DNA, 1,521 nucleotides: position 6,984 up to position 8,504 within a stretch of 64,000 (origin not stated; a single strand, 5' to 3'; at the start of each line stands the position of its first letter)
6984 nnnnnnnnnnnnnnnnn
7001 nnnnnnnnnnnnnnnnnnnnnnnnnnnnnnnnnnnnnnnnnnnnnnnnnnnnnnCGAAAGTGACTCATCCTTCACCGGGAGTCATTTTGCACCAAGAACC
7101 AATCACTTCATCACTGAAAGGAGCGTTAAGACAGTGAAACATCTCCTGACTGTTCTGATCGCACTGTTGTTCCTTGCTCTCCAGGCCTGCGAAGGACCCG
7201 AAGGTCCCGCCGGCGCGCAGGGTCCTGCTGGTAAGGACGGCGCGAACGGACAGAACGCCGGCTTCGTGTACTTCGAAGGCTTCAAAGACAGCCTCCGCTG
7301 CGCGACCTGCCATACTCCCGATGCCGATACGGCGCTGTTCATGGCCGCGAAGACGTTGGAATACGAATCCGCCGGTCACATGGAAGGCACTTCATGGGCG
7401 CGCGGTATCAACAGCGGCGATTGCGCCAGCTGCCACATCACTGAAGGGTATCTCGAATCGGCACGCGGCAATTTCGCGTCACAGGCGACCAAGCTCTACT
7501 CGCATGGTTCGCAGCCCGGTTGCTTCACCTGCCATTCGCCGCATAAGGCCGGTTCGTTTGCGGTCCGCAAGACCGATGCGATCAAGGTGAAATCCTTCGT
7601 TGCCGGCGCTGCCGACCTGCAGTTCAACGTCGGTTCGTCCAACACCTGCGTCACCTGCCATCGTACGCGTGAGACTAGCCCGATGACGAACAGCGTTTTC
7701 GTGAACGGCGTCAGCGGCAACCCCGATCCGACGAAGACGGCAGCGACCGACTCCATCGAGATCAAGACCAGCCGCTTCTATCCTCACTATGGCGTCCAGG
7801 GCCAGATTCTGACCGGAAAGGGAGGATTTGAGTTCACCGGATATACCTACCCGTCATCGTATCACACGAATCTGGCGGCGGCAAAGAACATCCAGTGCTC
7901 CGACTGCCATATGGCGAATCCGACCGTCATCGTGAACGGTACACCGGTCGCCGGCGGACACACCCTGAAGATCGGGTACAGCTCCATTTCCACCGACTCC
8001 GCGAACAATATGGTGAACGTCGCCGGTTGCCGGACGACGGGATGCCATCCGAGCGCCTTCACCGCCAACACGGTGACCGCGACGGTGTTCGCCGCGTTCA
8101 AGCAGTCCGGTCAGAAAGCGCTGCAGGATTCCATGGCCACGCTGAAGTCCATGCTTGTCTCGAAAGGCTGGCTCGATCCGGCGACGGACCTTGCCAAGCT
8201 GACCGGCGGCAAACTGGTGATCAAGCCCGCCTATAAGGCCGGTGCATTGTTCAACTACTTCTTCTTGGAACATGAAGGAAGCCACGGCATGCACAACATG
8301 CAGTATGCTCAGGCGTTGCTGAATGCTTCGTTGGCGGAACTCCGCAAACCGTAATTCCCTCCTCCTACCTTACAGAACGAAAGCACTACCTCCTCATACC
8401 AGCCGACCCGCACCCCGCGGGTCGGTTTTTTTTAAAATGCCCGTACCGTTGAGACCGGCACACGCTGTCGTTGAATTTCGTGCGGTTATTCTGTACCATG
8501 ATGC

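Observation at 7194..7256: Collagen-like Gly-X-Y heptad repeat right after the lipobox of a surface multiheme cytochrome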

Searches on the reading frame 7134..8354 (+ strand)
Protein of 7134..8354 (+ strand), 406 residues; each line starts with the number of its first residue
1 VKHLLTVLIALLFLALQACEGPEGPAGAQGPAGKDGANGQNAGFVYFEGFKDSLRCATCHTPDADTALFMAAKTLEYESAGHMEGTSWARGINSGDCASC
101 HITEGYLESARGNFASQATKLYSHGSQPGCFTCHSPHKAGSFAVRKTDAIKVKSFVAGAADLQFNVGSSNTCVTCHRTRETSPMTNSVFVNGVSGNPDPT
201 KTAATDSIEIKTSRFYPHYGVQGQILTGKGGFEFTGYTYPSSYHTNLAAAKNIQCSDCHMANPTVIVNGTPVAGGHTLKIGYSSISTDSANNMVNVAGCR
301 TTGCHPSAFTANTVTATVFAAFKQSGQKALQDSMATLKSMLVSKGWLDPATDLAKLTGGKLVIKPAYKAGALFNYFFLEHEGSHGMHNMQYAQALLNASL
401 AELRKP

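Call 3: search_protein_families(library=pfam, proteins=[window:7134-8354:+], max_evalue=1)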
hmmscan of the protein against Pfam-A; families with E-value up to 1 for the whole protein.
window:7134-8354:+ (406 aa): 13 families
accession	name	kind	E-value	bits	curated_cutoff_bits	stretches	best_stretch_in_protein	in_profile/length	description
PF14537.11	Cytochrom_c3_2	-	3.6e-07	31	25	1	52-139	5-69/79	Cytochrome c3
PF22113.1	Mtrc-MtrF_II-IV_dom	-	4.5e-07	30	30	1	52-139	80-168/176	Outer membrane cytochrome MtrC/MtrF-like, domains II/IV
PF09699.15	Paired_CXXCH_1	-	2.2e-05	24.5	20.6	1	129-140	8-19/41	Doubled CXXCH motif (Paired_CXXCH_1)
PF03264.19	Cytochrom_NNT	-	0.00021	21.5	24.1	1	97-151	39-89/174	NapC/NirT cytochrome c family, N-terminal region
PF14522.11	Cytochrome_C7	-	0.00034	20.8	24.8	1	93-177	12-67/67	Cytochrome c7 and related cytochrome c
PF13442.11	Cytochrome_CBB3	-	0.0033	18.2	27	0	56-67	14-26/68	Cytochrome C oxidase, cbb3-type, subunit III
PF02335.20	Cytochrom_C552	-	0.0036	16.8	24.1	1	243-401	235-371/438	Cytochrome c552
PF16694.10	Cytochrome_P460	-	0.0043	17.9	27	0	125-139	105-119/125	Cytochrome P460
PF05475.17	Chlam_vir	-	0.023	14.9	25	1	60-132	36-104/146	Pgp3 C-terminal domain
PF01391.23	Collagen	-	0.032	14.4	27.2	1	21-40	31-50/60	Collagen triple helix repeat (20 copies)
PF02085.21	Cytochrom_CIII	-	0.29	11.9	22.9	0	55-138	32-86/101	Class III cytochrome C family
PF03150.19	CCP_MauG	-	0.52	11.4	25.6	0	244-296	13-59/149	Di-haem cytochrome c peroxidase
PF00034.26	Cytochrom_C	-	0.93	11.3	21.3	0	55-67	11-23/90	Cytochrome c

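Call 5: find_homologous_proteins(query=window:7134-8351:+, max_evalue=0.00001)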
Query window:7134-8351:+ (406 aa): 244 proteins with E <= 0.00001 among 8000 candidates; the best 120 are listed.
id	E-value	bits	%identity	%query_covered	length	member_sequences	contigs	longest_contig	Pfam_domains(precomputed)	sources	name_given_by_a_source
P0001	6.3e-248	840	90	100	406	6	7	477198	PF14537.12,PF22113.2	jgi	jgi:hypothetical protein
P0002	4.5e-222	755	80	100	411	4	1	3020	PF02335.21,PF22113.2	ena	-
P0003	2.2e-217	740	79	100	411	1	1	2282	PF14537.12,PF03264.20,PF22113.2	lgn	-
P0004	3.2e-216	736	78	100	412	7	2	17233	PF09699.16,PF14537.12,PF22113.2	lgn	-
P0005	9.8e-210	715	75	100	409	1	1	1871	PF14537.12,PF22113.2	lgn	-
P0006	1.9e-204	697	77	100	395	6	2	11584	PF14537.12,PF02335.21,PF22113.2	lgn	-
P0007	9.8e-198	675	74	100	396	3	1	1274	PF09699.16,PF14537.12,PF22113.2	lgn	-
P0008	5.3e-184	630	70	100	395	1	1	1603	PF14537.12,PF03264.20,PF14522.12,PF22113.2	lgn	-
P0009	1.4e-182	625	72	96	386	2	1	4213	PF14537.12,PF22113.2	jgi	-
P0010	8.2e-180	616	69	100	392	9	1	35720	PF09699.16,PF14537.12,PF03264.20,PF22113.2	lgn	-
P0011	1.8e-177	608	68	100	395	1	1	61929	PF09699.16,PF14522.12,PF22113.2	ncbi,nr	ncbi:MAG: hypothetical protein HYV29_03575 [Ignavibacteriales bacterium]|nr:hypothetical protein [Ig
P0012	1.9e-177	608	69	96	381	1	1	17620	PF14537.12,PF22113.2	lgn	-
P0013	2.9e-175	601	67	100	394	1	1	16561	PF14537.12,PF14522.12,PF22113.2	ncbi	-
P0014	2.5e-167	575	66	100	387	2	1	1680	PF14522.12,PF22113.2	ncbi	-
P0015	4.5e-158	544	80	73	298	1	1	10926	-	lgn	-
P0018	2.8e-148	512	59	100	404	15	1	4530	PF22113.2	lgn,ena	-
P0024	4.2e-100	354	48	100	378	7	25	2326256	PF22113.2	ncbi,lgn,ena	-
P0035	6.8e-93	330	43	99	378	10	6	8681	PF09699.16,PF14522.12,PF22113.2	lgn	-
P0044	3.7e-89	318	41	100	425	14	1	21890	PF09699.16,PF14522.12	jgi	jgi:hypothetical protein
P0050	3.3e-87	311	42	100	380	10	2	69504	-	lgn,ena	-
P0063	1.1e-84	303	41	100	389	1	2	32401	PF09699.16,PF14522.12,PF22113.2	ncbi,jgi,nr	ncbi:MAG: collagen-like protein [Ignavibacteriae bacterium]|nr:MAG: collagen-like protein [Ignavibac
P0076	6.4e-83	297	42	99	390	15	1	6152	PF09699.16,PF14522.12,PF22113.2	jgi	jgi:hypothetical protein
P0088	3.6e-81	291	41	100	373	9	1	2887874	PF09699.16,PF02335.21,PF14522.12,PF22113.2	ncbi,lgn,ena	ncbi:MAG: ammonia-forming cytochrome c nitrite reductase subunit c552 [Bacteroidota bacterium]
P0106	5.4e-77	277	43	100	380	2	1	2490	PF01391.24,PF22113.2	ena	-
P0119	1.7e-75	273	39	89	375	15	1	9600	PF09699.16,PF02335.21,PF14522.12,PF22113.2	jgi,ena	-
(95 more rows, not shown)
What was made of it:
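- On Bacterial collagen-like protein (triple-helical CLP): Family members with 12 triplets do carry a precomputed PF01391 hit (P0106, call 5).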

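Call 8: search_solved_structures(query=window:7134-8351:+, max_evalue=10, show_alignments=2)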
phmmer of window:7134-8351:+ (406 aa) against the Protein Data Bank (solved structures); distinct sequences matched with E-value up to 10: 14.
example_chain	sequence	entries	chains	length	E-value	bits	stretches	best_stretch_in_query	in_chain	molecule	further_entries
4rkm_A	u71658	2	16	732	0.16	14.1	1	41-114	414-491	MccA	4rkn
5ova_A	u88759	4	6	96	0.56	12.3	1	48-97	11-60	SH3 and multiple ankyrin repeat domains protein 3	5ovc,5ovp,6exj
32cr_A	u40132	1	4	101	0.63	12.1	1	48-97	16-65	SH3 and multiple ankyrin repeat domains protein 3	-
5ovv_A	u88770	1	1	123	0.76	11.9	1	47-97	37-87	SH3 and multiple ankyrin repeat domains protein 3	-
3o5n_A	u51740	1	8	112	0.78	11.8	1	48-97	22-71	SH3 and multiple ankyrin repeat domains protein 3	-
5izu_A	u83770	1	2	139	1.1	11.4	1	48-97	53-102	SH3 and multiple ankyrin repeat domains protein 3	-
3owm_A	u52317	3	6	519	5.8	9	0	127-146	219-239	Eight-heme nitrite reductase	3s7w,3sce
3rkh_A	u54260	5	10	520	5.9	8.9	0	127-146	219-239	Eight-heme nitrite reductase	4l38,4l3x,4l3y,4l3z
3uu9_A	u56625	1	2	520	5.9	8.9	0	127-146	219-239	Eight-heme nitrite reductase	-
4q4u_A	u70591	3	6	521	5.9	8.9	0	127-146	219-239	Eight-heme nitrite reductase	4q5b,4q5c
2zo5_A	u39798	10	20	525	6.5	8.8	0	127-146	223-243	Eight-heme nitrite reductase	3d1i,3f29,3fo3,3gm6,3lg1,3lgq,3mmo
2ot4_A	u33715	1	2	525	6.5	8.8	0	127-146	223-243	Eight-heme nitrite reductase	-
4q0t_A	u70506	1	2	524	6.9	8.7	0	127-146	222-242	Eight-heme nitrite reductase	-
8yv3_A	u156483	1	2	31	8.5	8.4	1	21-41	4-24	Collagen alpha-1(I) chain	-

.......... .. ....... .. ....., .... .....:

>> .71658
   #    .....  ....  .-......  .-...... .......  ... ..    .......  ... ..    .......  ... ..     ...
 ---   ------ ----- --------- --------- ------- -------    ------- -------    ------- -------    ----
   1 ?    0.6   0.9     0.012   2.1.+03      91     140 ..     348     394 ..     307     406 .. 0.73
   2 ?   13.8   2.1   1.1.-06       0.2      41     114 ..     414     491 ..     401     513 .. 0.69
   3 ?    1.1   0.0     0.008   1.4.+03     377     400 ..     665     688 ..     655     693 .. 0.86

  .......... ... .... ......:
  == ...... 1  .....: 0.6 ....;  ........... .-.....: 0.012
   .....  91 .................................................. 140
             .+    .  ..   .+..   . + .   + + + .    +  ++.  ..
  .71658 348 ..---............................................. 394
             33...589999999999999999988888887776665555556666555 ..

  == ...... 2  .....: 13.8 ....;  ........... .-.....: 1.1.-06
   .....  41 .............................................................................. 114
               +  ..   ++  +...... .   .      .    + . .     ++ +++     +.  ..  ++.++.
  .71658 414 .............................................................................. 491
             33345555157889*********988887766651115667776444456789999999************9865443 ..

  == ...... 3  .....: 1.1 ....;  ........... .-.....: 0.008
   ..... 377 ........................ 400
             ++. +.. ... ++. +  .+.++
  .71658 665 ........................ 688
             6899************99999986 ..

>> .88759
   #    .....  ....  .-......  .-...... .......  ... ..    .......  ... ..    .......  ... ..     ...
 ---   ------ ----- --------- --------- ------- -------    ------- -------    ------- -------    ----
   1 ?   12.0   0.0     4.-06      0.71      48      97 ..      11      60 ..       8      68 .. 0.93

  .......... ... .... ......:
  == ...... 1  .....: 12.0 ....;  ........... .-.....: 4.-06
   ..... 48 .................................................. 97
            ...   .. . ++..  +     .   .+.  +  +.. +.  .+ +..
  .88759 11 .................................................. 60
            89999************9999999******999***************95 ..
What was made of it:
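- Closest known: OcwA. Different: No significant sequence match to any PDB chain (call 8).
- Tried and rejected: Sequence search of the protein against PDB chains gave nothing significant; the best hit was MccA at E 0.16 (call 8).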

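Call 12: find_encoding_contigs(protein=P0001, flank=10000, max_places=2)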
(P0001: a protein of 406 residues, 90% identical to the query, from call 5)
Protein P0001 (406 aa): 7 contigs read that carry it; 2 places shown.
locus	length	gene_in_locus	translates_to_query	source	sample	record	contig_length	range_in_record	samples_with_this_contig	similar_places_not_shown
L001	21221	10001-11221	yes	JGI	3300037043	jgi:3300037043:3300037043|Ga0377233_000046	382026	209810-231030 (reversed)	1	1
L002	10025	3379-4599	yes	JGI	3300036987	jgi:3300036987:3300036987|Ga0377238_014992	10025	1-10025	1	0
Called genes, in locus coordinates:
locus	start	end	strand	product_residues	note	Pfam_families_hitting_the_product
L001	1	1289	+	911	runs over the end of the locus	PF02085:Cytochrom_CIII (faint), PF03264:Cytochrom_NNT (faint), PF09699:Paired_CXXCH_1 (faint), PF14522:Cytochrome_C7 (faint), PF14537:Cytochrom_c3_2 (faint), PF22113:Mtrc-MtrF_II-IV_dom (weak), PF01292:Ni_hydr_CYTB (weak)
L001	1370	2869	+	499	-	PF03264:Cytochrom_NNT (weak), PF14522:Cytochrome_C7 (faint)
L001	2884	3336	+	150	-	PF00355:Rieske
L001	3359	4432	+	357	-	PF00033:Cytochrome_B, PF13631:Cytochrom_B_N_2, PF00032:Cytochrom_B_C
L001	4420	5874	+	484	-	PF13435:Cytochrome_C554 (faint), PF14522:Cytochrome_C7 (faint), PF09699:Paired_CXXCH_1 (faint), PF14537:Cytochrom_c3_2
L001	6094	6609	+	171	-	PF13435:Cytochrome_C554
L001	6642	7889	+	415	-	-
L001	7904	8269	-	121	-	-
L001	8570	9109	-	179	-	-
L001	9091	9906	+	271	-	PF14522:Cytochrome_C7 (faint), PF14537:Cytochrom_c3_2 (faint), PF09698:GSu_C4xC__C2xCH (weak)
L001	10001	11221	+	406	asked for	PF22113:Mtrc-MtrF_II-IV_dom (weak), PF14537:Cytochrom_c3_2 (faint)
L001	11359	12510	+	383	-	PF00686:CBM_20 (weak), PF00756:Esterase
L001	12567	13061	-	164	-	PF00731:AIRC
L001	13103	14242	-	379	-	PF22660:RS_preATP-grasp-like, PF02222:ATP-grasp, PF07478:Dala_Dala_lig_C, PF17769:PurK_C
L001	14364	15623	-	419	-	PF00890:FAD_binding_2, PF01134:GIDA (faint), PF03486:HI0933_like, PF07992:Pyr_redox_2 (faint), PF13450:NAD_binding_8 (weak), PF13738:Pyr_redox_3 (weak), PF01266:DAO (weak), PF22780:HI0933_like_1st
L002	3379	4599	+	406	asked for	PF22113:Mtrc-MtrF_II-IV_dom (weak), PF14537:Cytochrom_c3_2 (faint)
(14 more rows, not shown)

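Call 21: predict_structure(alignment_id=A1)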
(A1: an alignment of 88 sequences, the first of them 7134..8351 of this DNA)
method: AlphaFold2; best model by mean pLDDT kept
length: 406 residues; sequences in the alignment: 88
mean_pLDDT: 84.5   pTM: 0.81
mean pLDDT of the five models: 84.5, 84.0, 83.0, 79.3, 76.4
residues with pLDDT >= 90: 206; 70-90: 127; 50-70: 50; < 50: 23
segments of 3 or more residues with pLDDT < 50: 30-45
pLDDT, mean of each block of 10 residues (from residue 1): 83 70 51 44 54 68 57 70 72 87 90 92 85 82 90 95 95 93 90 95 98 91 91 98 94 92 87 88 61 87 81 89 84 96 98 96 98 96 89 98 96
secondary structure, 60 per line:
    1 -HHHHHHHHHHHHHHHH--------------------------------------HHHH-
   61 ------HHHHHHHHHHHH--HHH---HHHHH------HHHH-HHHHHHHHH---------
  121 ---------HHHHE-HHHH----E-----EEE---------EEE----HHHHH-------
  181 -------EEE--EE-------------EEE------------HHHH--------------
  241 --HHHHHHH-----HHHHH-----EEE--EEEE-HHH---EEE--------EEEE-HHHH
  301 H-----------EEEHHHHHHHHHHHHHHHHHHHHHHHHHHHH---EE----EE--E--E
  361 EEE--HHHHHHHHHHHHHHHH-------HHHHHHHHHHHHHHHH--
elements in order: H2-17 H56-59 H67-78 H87-91 H98-101 H103-111 H130-133 H136-139 E150-152 E162-164 H169-173 E188-190 E208-210 H223-226 H243-249 H255-259 E265-267 E270-273 E281-283 E292-295 H297-301 E313-315 H316-343 E360-363 H366-381 H389-404
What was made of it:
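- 7194..7256 (+): Collagen-like run of seven G-X-Y triplets (aa 21-41): GPE GPA GAQ GPA GKD GAN GQN. Call 21 (AF2 monomer: no secondary structure, mean pLDDT 51 for aa 21-30, 44 for aa 31-40, below 50 from aa 30 to 45).
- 7257..8351 (+): Hexaheme domain (aa 42-406) with a C-terminal three-helix bundle. Heme motifs: 7299..7313, 7422..7436, 7521..7535, 7647..7661, 7896..7910 (CXXCH) and 8028..8048 (CX4CH). Call 21 (pLDDT 84.5; helices 316-343, 366-381, 389-404).
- On Bacterial collagen-like protein (triple-helical CLP): Only monomer AF2 was available, and the region is unstructured in it (call 21).
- On NrfA/ONR/HAO/MccA/OcwA multiheme cytochrome superfamily: AF2 pLDDT 84.5 (call 21).
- The AF2 monomer gives no structure for aa 20-45 (call 21). 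The AF2 monomer model is disordered here (call 21).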

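Call 23: fold_search(model_id=the predicted structure, library=pdb)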
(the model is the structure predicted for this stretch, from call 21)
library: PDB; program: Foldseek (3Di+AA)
matches with E <= 10: 10; with E <= 0.001: 2
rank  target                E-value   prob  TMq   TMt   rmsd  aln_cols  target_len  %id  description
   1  6i5b_A                1.0e-05  1.00  0.42  0.36   6.5       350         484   18  Crystal Structure of Outer Cell Wall Cytochrome OcwA (released 2019-09-25)
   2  6i5b_B                1.3e-05  1.00  0.40  0.34   7.0       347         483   19  Crystal Structure of Outer Cell Wall Cytochrome OcwA (released 2019-09-25)
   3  4rkm_G                1.1e+00  0.35  0.14  0.09   7.9        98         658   17  Wolinella succinogenes octaheme sulfite reductase MccA, form I (released 2015-02-04)
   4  4rkm_A                1.2e+00  0.09  0.25  0.16  14.5       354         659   12  Wolinella succinogenes octaheme sulfite reductase MccA, form I (released 2015-02-04)
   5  4rkn_C                5.8e+00  0.02  0.22  0.15  21.5       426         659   14  Wolinella succinogenes octaheme sulfite reductase MccA, form II (released 2015-02-04)
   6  9lgi_A                6.9e+00  0.02  0.10  0.06  12.7       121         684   12  Cryo-EM structure of a type II-D CRISPR-Cas9 in complex with single-guided RNA and double-stranded DNA (released 2025-08-20)
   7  6cys_A                6.9e+00  0.00  0.05  0.08  12.0        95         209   16  Crystal structure analysis of the D150G mutant of Superoxide Dismutase from Trichoderma reesei (released 2018-10-10)
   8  6dqy_D                7.3e+00  0.00  0.06  0.08  12.0        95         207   15  Crystal Structure analysis of Superoxide Dismutase from Trichoderma reesei (released 2018-12-12)
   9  6dqy_A                7.3e+00  0.00  0.04  0.07  12.7        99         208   15  Crystal Structure analysis of Superoxide Dismutase from Trichoderma reesei (released 2018-12-12)
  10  5jcu_A                8.7e+00  0.01  0.08  0.13  17.9       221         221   10  Crystal Structure of hGSTA1-1 with Glutathione Adduct of Phenethyl Isothiocyanate and Cystein Adduct of Phenethyl Isot (released 2016-10-12)
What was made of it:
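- On NrfA/ONR/HAO/MccA/OcwA multiheme cytochrome superfamily: Foldseek to OcwA, E 1e-5 (call 23).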

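Call 40: find_encoding_contigs(protein=P0088, flank=8000, max_places=1)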
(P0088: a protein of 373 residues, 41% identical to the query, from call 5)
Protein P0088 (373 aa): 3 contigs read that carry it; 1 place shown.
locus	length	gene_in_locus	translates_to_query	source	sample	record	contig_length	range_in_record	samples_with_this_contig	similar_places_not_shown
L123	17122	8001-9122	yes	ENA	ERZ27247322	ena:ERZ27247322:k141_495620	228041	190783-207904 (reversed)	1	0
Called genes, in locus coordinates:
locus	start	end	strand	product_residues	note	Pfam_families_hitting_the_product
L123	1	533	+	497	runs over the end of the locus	PF03264:Cytochrom_NNT, PF14522:Cytochrome_C7 (faint), PF14537:Cytochrom_c3_2 (faint)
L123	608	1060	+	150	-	PF25471:TM_PetC (faint), PF00355:Rieske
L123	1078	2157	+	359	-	PF00033:Cytochrome_B, PF13631:Cytochrom_B_N_2, PF00032:Cytochrom_B_C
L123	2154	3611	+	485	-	PF13435:Cytochrome_C554 (faint), PF14522:Cytochrome_C7 (faint), PF22113:Mtrc-MtrF_II-IV_dom (faint), PF22678:Cytochrom_c_NrfB-like (faint), PF09699:Paired_CXXCH_1 (faint), PF14537:Cytochrom_c3_2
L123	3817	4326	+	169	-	PF13435:Cytochrome_C554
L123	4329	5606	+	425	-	-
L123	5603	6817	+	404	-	PF02085:Cytochrom_CIII (faint), PF14522:Cytochrome_C7 (faint), PF14537:Cytochrom_c3_2 (faint), PF22113:Mtrc-MtrF_II-IV_dom (faint)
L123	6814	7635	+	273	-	PF09699:Paired_CXXCH_1 (faint), PF14522:Cytochrome_C7 (faint), PF14537:Cytochrom_c3_2 (faint), PF09698:GSu_C4xC__C2xCH (weak)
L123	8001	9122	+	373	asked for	PF14522:Cytochrome_C7 (faint), PF22113:Mtrc-MtrF_II-IV_dom (weak), PF02335:Cytochrom_C552, PF09699:Paired_CXXCH_1 (faint)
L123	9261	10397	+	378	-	PF00686:CBM_20, PF00756:Esterase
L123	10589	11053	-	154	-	PF00731:AIRC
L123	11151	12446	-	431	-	PF22660:RS_preATP-grasp-like, PF02222:ATP-grasp, PF02655:ATP-grasp_3 (faint), PF07478:Dala_Dala_lig_C, PF17769:PurK_C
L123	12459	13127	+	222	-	-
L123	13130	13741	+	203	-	-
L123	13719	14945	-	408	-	PF03486:HI0933_like, PF13738:Pyr_redox_3 (weak), PF22780:HI0933_like_1st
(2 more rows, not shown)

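Call 41: find_encoding_contigs(protein=P0063, flank=8000, max_places=1)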
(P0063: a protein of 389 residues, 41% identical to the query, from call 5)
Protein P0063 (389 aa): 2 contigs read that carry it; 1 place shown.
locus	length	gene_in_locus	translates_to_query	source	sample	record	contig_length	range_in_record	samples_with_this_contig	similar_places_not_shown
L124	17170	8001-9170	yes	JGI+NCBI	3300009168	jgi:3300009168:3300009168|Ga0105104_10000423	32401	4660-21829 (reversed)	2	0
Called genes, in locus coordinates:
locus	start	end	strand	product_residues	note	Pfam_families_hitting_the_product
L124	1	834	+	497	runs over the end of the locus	PF03264:Cytochrom_NNT, PF14522:Cytochrome_C7 (faint)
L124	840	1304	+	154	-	PF00355:Rieske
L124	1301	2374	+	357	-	PF00033:Cytochrome_B, PF13631:Cytochrom_B_N_2, PF00032:Cytochrom_B_C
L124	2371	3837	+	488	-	PF13435:Cytochrome_C554 (faint), PF22678:Cytochrom_c_NrfB-like (faint), PF09699:Paired_CXXCH_1 (faint), PF14522:Cytochrome_C7 (faint), PF22113:Mtrc-MtrF_II-IV_dom (faint), PF14537:Cytochrom_c3_2 (weak)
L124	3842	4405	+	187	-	PF14522:Cytochrome_C7 (faint), PF13435:Cytochrome_C554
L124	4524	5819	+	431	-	-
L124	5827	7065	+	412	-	PF02085:Cytochrom_CIII (faint), PF14522:Cytochrome_C7 (weak), PF14537:Cytochrom_c3_2 (faint), PF22113:Mtrc-MtrF_II-IV_dom (faint), PF14522:Cytochrome_C7 (weak)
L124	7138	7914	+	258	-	PF14522:Cytochrome_C7 (faint), PF14537:Cytochrom_c3_2 (faint), PF09698:GSu_C4xC__C2xCH (weak)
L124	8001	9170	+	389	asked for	PF22113:Mtrc-MtrF_II-IV_dom (faint), PF09699:Paired_CXXCH_1 (faint), PF14522:Cytochrome_C7 (faint)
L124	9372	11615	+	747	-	PF01578:Cytochrom_C_asm, PF16327:CcmF_C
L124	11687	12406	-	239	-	-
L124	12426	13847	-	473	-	PF01266:DAO, PF01593:Amino_oxidase, PF13450:NAD_binding_8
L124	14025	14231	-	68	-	-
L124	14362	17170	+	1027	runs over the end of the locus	PF16819:DUF5074 (faint), PF07494:Reg_prop (faint), PF07495:Y_Y_Y, PF00512:HisKA, PF02518:HATPase_c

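Call 47: search_protein_families(library=ncbifam, proteins=[window:7134-8351:+], max_evalue=0.01)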
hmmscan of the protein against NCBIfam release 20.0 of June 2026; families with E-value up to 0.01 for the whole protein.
window:7134-8351:+ (406 aa): 4 families
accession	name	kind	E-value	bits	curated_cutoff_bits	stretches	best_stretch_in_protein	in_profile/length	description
NF045713.1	CxxCH_16_HmcA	equivalog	9.2e-05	21.2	400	1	96-184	320-394/541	sulfate respiration complex hexadecaheme cytochrome HmcA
TIGR03508.1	decahem_SO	subfamily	0.0028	17.1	192.2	1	96-188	4-89/258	DmsE family decaheme c-type cytochrome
TIGR04315.1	octaheme_Shew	subfamily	0.0043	16.1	375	0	51-139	185-255/440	tetrathionate reductase family octaheme c-type cytochrome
TIGR03153.1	cytochr_NrfH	equivalog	0.009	16.1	134.2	0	94-177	28-110/138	cytochrome c nitrite reductase small subunit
